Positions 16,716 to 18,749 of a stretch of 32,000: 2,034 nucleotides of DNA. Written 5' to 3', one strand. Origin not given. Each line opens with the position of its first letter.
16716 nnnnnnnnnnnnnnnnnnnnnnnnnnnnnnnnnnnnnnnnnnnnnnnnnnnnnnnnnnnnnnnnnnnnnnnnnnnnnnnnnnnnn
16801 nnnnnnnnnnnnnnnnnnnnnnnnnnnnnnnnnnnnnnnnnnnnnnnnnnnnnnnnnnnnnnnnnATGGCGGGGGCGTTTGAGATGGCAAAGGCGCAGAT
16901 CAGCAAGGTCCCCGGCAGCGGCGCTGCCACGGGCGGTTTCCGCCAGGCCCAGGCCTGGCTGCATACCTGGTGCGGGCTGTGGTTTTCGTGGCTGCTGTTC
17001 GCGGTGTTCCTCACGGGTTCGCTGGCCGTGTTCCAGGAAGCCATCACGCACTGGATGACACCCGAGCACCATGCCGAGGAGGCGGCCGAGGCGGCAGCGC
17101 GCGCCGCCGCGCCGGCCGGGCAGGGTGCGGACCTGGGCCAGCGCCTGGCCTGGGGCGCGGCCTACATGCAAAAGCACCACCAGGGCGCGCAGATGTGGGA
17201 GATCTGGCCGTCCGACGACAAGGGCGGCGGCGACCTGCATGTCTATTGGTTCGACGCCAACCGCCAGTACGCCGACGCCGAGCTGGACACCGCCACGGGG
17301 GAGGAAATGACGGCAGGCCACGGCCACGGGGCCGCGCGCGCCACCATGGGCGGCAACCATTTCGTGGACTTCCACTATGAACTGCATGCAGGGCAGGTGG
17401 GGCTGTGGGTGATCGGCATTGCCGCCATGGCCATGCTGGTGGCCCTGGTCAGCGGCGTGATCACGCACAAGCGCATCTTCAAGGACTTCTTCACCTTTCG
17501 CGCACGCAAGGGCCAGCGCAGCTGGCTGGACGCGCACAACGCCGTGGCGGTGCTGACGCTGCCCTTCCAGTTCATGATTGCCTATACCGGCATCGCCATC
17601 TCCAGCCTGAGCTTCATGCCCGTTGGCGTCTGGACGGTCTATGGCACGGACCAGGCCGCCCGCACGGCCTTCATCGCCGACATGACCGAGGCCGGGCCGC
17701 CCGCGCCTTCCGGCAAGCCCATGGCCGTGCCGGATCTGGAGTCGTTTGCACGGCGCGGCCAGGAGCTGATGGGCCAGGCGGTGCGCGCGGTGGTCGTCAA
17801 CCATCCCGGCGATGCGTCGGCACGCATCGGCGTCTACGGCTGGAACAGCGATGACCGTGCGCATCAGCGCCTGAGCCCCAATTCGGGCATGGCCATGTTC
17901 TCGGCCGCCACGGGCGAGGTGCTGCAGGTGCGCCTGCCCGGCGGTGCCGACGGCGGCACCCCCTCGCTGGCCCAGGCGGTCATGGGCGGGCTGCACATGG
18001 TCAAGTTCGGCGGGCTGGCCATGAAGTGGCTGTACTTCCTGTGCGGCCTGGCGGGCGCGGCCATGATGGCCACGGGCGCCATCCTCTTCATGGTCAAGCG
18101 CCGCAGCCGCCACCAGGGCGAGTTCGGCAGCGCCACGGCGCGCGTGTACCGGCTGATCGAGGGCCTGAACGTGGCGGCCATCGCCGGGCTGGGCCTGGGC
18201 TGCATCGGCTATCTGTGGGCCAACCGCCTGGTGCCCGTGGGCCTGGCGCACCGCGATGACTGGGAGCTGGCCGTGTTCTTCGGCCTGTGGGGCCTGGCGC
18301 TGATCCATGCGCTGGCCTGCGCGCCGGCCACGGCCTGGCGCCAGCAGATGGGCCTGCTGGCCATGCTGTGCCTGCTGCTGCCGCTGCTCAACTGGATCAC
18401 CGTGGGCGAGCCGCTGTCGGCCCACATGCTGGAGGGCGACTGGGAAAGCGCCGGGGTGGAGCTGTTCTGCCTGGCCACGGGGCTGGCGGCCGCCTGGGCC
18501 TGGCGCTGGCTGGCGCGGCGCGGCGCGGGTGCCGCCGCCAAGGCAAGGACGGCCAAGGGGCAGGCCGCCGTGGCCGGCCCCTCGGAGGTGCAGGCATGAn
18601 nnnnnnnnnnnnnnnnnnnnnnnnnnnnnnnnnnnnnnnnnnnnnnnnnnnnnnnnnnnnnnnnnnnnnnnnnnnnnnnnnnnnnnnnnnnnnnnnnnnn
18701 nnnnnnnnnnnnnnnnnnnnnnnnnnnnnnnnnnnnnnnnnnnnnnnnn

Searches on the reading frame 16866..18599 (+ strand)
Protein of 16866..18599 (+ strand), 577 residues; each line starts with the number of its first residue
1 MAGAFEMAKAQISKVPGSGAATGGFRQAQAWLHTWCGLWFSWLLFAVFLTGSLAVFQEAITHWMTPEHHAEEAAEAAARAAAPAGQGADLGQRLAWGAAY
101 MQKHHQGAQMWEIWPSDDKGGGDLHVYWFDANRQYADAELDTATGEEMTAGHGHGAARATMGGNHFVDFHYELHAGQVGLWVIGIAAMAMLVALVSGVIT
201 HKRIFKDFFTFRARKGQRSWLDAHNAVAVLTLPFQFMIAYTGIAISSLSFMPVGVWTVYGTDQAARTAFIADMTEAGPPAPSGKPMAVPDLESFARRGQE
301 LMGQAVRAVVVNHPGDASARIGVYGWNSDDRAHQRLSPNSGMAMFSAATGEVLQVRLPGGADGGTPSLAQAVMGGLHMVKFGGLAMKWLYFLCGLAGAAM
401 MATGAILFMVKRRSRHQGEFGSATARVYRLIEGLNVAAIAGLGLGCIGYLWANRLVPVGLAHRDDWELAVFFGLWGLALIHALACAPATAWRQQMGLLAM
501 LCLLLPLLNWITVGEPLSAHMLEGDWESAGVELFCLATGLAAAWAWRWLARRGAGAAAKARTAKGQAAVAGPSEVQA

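Call 8: search_protein_families(library=pfam, proteins=[window:16866-18599:+], max_evalue=0.001)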
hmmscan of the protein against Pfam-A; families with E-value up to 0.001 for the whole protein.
window:16866-18599:+ (577 aa): 1 family
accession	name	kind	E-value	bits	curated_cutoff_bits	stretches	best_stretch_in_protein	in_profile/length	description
PF03929.21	PepSY_TM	-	3.9e-61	207.9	28.8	1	30-411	1-295/295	PepSY-associated TM region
